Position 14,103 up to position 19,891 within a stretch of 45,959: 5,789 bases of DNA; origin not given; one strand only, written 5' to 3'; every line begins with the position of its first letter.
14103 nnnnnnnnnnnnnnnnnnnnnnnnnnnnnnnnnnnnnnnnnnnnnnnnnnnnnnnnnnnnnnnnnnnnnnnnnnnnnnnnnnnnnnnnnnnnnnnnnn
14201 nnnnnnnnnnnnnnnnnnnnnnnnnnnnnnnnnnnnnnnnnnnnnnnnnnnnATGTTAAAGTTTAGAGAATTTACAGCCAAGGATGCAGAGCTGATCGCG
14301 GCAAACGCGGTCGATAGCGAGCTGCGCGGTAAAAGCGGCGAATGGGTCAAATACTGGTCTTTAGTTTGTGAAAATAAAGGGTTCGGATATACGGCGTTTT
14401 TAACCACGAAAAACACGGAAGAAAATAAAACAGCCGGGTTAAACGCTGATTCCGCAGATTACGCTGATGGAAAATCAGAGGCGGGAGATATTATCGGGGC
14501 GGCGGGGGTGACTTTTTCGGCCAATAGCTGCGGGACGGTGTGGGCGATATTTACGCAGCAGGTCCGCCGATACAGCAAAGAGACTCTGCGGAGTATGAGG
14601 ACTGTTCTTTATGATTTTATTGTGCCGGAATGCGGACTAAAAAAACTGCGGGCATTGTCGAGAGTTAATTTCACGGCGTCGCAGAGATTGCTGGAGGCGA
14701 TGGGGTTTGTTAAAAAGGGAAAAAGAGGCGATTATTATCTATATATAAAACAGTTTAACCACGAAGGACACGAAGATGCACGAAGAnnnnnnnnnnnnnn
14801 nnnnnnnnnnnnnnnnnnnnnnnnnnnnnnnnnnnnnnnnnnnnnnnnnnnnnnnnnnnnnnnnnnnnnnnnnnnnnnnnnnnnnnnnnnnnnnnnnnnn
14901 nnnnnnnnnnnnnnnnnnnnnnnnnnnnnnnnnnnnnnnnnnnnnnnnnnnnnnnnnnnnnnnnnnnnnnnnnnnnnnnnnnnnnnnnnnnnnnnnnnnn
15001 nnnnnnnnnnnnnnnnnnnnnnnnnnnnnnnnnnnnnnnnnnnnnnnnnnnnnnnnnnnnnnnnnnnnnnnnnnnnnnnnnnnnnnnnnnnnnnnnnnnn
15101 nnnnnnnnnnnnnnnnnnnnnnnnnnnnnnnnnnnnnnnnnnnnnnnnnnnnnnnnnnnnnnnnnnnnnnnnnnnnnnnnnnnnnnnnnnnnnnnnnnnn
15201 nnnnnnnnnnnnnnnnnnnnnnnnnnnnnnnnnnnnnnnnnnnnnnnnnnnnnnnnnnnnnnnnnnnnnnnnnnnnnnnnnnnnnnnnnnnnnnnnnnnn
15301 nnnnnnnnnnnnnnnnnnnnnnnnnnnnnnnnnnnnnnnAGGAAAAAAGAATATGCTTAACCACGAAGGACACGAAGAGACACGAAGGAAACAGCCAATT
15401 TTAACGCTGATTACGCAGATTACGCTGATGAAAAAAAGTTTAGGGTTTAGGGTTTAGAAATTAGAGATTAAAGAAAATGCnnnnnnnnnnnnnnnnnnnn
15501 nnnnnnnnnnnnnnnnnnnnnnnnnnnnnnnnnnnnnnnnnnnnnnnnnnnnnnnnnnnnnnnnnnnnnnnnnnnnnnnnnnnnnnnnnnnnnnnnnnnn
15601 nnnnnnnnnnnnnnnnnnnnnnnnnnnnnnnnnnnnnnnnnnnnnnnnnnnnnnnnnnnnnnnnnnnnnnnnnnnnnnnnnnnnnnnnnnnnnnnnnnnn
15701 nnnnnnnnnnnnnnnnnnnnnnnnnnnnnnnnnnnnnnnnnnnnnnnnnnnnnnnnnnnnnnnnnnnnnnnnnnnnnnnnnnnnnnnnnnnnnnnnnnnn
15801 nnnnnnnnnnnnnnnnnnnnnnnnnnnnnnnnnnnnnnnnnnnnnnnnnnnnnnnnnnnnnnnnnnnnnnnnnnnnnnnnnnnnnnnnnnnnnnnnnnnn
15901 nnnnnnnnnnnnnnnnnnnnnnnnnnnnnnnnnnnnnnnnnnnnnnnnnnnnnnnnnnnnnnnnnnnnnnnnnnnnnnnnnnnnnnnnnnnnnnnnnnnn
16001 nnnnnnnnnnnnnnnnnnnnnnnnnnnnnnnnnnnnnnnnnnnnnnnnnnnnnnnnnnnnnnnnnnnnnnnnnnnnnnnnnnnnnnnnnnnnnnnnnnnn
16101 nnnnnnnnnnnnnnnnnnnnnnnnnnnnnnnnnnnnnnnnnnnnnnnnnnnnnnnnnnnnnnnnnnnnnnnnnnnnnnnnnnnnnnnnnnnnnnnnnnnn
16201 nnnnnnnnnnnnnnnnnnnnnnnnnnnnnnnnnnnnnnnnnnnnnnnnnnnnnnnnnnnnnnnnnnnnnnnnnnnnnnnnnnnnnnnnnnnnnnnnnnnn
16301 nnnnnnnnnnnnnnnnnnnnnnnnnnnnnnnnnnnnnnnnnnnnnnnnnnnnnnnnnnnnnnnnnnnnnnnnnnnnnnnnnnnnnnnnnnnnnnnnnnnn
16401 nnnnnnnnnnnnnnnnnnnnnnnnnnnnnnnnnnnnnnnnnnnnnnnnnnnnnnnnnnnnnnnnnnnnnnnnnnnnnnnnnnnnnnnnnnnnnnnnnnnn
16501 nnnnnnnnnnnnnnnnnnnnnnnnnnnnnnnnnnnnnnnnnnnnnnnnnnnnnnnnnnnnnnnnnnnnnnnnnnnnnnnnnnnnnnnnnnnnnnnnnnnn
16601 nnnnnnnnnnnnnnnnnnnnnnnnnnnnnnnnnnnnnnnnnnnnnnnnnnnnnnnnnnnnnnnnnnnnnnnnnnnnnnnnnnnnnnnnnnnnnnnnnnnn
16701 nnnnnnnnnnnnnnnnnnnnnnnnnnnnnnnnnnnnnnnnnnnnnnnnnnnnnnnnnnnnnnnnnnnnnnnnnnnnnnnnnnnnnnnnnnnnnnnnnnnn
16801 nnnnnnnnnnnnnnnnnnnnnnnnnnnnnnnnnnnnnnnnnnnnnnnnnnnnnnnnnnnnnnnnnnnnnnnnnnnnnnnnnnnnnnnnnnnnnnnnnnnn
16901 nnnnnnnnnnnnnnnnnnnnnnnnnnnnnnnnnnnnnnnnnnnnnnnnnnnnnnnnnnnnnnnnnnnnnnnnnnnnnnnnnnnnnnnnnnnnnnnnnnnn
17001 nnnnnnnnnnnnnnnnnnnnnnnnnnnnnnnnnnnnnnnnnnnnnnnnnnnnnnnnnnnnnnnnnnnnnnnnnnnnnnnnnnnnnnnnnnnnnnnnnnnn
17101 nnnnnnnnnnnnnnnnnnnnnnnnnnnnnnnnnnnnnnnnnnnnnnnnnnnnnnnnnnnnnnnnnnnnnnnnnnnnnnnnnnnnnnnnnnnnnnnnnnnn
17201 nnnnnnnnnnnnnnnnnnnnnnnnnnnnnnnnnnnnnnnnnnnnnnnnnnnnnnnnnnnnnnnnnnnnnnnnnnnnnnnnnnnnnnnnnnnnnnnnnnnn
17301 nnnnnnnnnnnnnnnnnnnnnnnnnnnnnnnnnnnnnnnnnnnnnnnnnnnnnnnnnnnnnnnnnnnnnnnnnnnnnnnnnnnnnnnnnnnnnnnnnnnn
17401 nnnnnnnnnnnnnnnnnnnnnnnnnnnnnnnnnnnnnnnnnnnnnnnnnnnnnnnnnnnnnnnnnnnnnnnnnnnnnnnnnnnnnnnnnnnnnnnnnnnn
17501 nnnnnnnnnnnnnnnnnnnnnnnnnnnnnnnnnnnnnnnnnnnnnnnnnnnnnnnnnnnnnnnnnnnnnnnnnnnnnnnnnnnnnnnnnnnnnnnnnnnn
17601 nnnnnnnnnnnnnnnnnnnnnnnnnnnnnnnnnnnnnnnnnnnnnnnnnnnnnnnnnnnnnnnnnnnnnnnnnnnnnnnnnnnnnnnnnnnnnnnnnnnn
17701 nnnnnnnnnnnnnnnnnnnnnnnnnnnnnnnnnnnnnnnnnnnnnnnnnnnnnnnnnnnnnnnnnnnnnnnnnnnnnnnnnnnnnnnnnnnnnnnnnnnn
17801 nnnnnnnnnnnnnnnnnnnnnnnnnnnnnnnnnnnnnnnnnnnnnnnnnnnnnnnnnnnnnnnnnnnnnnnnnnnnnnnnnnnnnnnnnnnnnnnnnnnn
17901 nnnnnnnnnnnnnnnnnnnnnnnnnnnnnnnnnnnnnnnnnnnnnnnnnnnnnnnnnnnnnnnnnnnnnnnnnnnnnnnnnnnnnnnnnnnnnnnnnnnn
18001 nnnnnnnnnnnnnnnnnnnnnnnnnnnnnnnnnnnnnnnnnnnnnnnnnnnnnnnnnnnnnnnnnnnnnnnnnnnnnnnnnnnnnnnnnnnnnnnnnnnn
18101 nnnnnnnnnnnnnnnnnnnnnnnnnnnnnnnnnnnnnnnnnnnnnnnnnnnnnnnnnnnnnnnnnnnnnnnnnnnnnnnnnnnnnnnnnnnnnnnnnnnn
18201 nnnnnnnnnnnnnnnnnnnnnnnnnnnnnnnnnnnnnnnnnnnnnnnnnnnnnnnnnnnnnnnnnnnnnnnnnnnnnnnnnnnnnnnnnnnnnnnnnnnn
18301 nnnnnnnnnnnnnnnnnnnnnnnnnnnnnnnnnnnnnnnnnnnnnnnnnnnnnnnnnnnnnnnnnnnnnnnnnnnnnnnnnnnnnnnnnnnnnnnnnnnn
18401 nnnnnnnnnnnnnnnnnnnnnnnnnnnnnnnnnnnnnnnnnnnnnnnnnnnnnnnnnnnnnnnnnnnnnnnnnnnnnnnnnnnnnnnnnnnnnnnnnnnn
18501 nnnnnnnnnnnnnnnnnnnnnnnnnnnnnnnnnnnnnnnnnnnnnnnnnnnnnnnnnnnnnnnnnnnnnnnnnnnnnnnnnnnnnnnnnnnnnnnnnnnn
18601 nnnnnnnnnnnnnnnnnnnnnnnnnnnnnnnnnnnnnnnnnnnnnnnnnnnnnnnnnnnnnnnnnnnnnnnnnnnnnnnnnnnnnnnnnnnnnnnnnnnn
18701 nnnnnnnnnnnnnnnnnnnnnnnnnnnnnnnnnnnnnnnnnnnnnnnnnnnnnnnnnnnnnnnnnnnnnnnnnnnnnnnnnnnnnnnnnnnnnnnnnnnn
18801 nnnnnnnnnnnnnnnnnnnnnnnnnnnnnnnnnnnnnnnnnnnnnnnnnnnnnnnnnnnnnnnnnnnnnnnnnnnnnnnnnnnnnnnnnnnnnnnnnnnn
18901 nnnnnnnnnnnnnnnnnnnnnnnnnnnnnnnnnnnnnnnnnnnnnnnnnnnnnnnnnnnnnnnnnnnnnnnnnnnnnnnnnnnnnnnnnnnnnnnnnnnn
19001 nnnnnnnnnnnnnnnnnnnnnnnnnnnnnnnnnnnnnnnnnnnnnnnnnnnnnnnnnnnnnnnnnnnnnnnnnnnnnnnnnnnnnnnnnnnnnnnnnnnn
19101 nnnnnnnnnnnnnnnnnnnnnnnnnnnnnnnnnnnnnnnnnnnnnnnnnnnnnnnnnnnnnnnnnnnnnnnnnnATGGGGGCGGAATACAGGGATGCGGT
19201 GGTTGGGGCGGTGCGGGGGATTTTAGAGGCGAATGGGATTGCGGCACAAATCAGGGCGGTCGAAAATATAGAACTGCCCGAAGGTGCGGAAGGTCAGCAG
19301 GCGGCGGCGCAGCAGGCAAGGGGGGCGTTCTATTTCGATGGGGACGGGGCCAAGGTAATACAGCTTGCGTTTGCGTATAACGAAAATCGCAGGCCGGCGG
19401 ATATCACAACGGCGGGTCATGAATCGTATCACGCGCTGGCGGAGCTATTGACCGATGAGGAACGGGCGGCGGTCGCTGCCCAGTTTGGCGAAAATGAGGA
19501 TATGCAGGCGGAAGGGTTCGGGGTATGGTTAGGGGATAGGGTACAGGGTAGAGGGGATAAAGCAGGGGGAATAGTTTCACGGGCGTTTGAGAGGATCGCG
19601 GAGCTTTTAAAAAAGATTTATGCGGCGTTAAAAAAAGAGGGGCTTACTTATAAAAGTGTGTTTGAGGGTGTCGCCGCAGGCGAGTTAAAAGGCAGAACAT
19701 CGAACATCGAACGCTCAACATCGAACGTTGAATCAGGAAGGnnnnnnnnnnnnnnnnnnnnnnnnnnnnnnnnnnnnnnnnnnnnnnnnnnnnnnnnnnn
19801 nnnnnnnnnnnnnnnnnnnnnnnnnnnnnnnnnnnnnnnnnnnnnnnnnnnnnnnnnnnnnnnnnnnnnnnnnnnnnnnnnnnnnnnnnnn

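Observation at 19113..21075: The 2132-aa giant virion ORF is a mosaic: vestigial intergenic elements, in frame, flank AT-rich cassettes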

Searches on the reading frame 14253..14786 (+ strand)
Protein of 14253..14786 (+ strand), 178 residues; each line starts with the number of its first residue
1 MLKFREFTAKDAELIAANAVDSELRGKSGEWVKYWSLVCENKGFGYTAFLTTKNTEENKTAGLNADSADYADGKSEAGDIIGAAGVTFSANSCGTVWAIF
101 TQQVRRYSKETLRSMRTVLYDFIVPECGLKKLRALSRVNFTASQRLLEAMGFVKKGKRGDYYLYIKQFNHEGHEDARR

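Call 87: search_protein_families(library=pfam, proteins=[window:14253-14786:+], max_evalue=1)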
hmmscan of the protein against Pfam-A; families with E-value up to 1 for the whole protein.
seq(178 aa): 2 families
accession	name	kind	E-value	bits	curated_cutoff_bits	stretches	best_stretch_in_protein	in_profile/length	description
PF13302.13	Acetyltransf_3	-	0.0033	18.5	25.4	1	2-153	2-138/138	Acetyltransferase (GNAT) domain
PF00049.23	Insulin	-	0.2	13.1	23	1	30-64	7-41/81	Insulin/IGF/Relaxin family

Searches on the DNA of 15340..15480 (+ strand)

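Call 112: search_dna_similar(query=window:15340-15480:+, collection=phages, mode=distant, max_evalue=0.01, max_rows=15)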
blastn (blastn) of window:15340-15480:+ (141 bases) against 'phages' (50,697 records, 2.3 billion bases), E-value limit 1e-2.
No match.

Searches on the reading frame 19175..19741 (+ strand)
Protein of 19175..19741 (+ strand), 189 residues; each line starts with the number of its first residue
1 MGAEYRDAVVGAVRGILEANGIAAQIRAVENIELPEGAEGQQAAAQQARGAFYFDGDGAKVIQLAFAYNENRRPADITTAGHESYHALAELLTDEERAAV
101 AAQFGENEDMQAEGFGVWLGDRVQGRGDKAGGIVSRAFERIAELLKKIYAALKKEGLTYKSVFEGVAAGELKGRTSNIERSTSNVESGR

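Call 13: search_protein_families(library=pfam, proteins=[window:19175-19741:+], max_evalue=5)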
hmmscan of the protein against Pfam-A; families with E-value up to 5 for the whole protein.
window:19175-19741:+ (189 aa): 3 families
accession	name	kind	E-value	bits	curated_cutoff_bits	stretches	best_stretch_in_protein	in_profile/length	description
PF18958.6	DUF5700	-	0.017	15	25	1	54-96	109-150/283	Putative zinc dependent peptidase (DUF5700)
PF24911.1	YfjL_C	-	0.087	13.8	28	1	139-162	62-85/117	YfjL-like C-terminal domain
PF00465.25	Fe-ADH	-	0.19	11.8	31.3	1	119-167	14-61/168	Iron-containing alcohol dehydrogenase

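Call 75: find_homologous_proteins(query=window:19175-19699:+, max_evalue=0.01)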
Query window:19175-19699:+: 555 candidates shared short words with the query, none scored E <= 0.01.

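Call 78: search_solved_structures(query=A5, max_evalue=10)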
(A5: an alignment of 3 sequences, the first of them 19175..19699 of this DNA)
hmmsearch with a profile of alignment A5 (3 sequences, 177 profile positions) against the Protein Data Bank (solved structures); distinct sequences matched with E-value up to 10: 4.
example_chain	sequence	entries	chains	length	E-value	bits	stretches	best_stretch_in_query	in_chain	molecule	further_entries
9qvs_A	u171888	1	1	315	0.26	14.7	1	24-173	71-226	Butirosin biosynthesis protein H N-terminal domain-containing protein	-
8rqg_B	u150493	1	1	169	0.3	14.5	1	92-158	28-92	Histidine-containing phosphotransfer protein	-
8rqj_B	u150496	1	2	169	0.3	14.4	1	92-158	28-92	HPt domain-containing protein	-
8pbw_B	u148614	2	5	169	0.31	14.4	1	92-158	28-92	HPt domain-containing protein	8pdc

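Call 86: predict_structure(alignment_id=A5)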
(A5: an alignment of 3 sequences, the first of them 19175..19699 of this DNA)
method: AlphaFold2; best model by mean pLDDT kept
length: 175 residues; sequences in the alignment: 3
mean_pLDDT: 74.9   pTM: 0.73
mean pLDDT of the five models: 74.9, 67.9, 65.5, 63.8, 62.5
residues with pLDDT >= 90: 42; 70-90: 62; 50-70: 59; < 50: 12
segments of 3 or more residues with pLDDT < 50: 171-175
pLDDT, mean of each block of 10 residues (from residue 1): 61 66 63 57 54 59 90 90 85 88 92 92 74 86 87 79 68 38
secondary structure, 60 per line:
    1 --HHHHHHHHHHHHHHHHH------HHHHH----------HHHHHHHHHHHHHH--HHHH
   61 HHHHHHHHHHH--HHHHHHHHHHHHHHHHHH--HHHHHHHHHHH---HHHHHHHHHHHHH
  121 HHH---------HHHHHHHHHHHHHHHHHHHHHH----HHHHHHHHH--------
elements in order: H3-19 H26-30 H41-54 H57-71 H74-91 H94-104 H108-123 H133-154 H159-167

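Call 90: fold_search(model_id=the predicted structure, library=pdb)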
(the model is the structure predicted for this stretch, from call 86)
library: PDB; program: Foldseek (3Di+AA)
matches with E <= 10: 398; with E <= 0.001: 0
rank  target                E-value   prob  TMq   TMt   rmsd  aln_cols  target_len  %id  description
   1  7rae_A                5.9e-01  0.13  0.21  0.16  14.3       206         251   14  AncAR1 - progesterone - Tif2 (released 2022-07-27)
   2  5l0j_A                6.5e-01  0.10  0.15  0.16  15.7       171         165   13  Human vinculin R903Q, D907R, R910T mutant(residues 891-1066) (released 2016-08-31)
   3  1o5h_B                6.8e-01  0.14  0.22  0.21  17.5       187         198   18  Crystal structure of formiminotetrahydrofolate cyclodeaminase (TM1560) from Thermotoga maritima at 2.80 A resolution (released 2003-09-30)
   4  1rke_B                7.1e-01  0.13  0.18  0.18  15.3       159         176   12  Human vinculin head (1-258) in complex with human vinculin tail (879-1066) (released 2004-01-13)
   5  3b5r                  7.4e-01  0.10  0.19  0.15  15.0       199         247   12  Crystal structure of the androgen receptor ligand binding domain in complex with SARM C-31 (released 2008-09-09)
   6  6xmj_O                7.4e-01  0.06  0.17  0.15  19.3       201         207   11  Human 20S proteasome bound to an engineered 11S (PA26) activator (released 2020-07-22)
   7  2lqg_MODEL_1_A        8.5e-01  0.16  0.21  0.25  14.9       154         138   13  Solution Structure of the R4 domain of talin (released 2013-02-13)
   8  1r2d                  8.5e-01  0.16  0.23  0.26  14.8       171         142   18  Structure of Human Bcl-XL at 1.95 Angstroms (released 2004-02-03)
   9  2imt                  9.4e-01  0.25  0.30  0.32  14.5       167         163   12  The X-ray Structure of a Bak Homodimer Reveals an Inhibitory Zinc Binding Site (released 2007-01-23)
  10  9es6_A                1.1e+00  0.09  0.21  0.14  16.5       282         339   10  ADP:BeF3-bound human mitochondrial Hsp60 double-ring complex (released 2025-04-09)
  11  1ivj                  1.1e+00  0.08  0.17  0.15  15.1       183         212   11  Crystal Structure of Rat Hemeoxygenase-1 in Complex with Heme and Azide. (released 2002-12-11)
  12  3jse_O                1.1e+00  0.06  0.17  0.14  19.5       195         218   14  Crystal structure of archaeal 20S proteasome in complex with mutated P26 activator (released 2009-11-03)
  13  7zjr                  1.2e+00  0.05  0.14  0.11  22.5       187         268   16  X-ray structure of the periplasmic region of PilJ from P. aeruginosa (released 2022-04-27)
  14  8uky_C                1.2e+00  0.08  0.19  0.21  15.1       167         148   10  Crystal structure of BAK in complex with inhibiting antibody 14G6 (released 2024-04-10)
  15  6j79_A                1.3e+00  0.06  0.17  0.05  19.5       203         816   14  Fusion protein of heme oxygenase-1 and NADPH-cytochrome P450 reductase (13aa) (released 2019-04-10)
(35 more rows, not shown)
